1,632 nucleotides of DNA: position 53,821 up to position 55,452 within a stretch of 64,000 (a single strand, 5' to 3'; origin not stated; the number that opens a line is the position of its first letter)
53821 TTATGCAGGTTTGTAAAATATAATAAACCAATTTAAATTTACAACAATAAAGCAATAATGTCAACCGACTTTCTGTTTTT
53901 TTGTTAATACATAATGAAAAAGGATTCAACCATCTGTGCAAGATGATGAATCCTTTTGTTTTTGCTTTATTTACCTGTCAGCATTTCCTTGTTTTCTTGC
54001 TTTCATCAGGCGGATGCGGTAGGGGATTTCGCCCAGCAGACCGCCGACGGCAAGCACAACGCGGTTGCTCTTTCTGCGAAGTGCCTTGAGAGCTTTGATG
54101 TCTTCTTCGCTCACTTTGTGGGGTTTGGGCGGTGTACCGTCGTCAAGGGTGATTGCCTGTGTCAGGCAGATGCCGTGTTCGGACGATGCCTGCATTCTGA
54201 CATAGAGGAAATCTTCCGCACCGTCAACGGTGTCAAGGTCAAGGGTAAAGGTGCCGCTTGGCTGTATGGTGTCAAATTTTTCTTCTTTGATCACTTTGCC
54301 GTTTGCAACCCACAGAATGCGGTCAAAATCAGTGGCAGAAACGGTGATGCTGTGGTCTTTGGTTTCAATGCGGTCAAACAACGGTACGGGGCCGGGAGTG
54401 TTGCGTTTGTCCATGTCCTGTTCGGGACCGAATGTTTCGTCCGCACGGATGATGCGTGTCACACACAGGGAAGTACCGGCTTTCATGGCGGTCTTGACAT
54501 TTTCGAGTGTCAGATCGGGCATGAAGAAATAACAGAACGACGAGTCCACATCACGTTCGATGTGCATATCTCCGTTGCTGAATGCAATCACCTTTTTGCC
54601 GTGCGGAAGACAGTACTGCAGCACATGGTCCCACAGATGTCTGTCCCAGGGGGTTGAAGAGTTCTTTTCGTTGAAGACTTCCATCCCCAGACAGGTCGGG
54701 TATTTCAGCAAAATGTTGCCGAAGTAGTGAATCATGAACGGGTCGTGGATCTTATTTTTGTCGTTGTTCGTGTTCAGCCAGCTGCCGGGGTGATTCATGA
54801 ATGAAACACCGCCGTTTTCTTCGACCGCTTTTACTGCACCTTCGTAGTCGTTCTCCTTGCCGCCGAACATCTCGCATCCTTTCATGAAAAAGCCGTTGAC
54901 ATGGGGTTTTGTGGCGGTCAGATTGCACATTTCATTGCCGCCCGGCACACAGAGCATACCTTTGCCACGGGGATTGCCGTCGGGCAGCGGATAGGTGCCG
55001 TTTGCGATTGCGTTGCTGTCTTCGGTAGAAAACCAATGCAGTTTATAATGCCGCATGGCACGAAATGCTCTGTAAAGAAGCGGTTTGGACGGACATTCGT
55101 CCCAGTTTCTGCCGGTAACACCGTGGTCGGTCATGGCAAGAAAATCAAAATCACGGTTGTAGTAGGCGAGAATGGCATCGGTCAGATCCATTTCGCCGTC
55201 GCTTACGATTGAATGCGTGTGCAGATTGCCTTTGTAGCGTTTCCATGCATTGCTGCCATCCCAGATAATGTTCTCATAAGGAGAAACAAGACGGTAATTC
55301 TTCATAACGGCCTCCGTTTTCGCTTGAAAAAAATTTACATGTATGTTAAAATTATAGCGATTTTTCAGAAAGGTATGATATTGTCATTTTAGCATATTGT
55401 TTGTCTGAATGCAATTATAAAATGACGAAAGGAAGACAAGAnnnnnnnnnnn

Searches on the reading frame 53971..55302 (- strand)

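Call 69: search_protein_families(library=pfam, proteins=[window:53971-55302:-], max_evalue=0.00001)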
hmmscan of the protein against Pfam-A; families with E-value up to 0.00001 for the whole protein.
window:53971-55302:- (443 aa): 0 families

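Call 89: search_protein_families(library=pfam, proteins=[window:53971-55302:-], max_evalue=0.001)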
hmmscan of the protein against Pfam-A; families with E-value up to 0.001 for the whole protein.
window:53971-55302:- (443 aa): 1 family
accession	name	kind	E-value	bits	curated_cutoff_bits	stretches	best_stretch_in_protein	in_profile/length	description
PF16353.11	LacZ_4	-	0.00023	21.8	27.3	0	79-122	8-50/87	Beta-galactosidase, domain 4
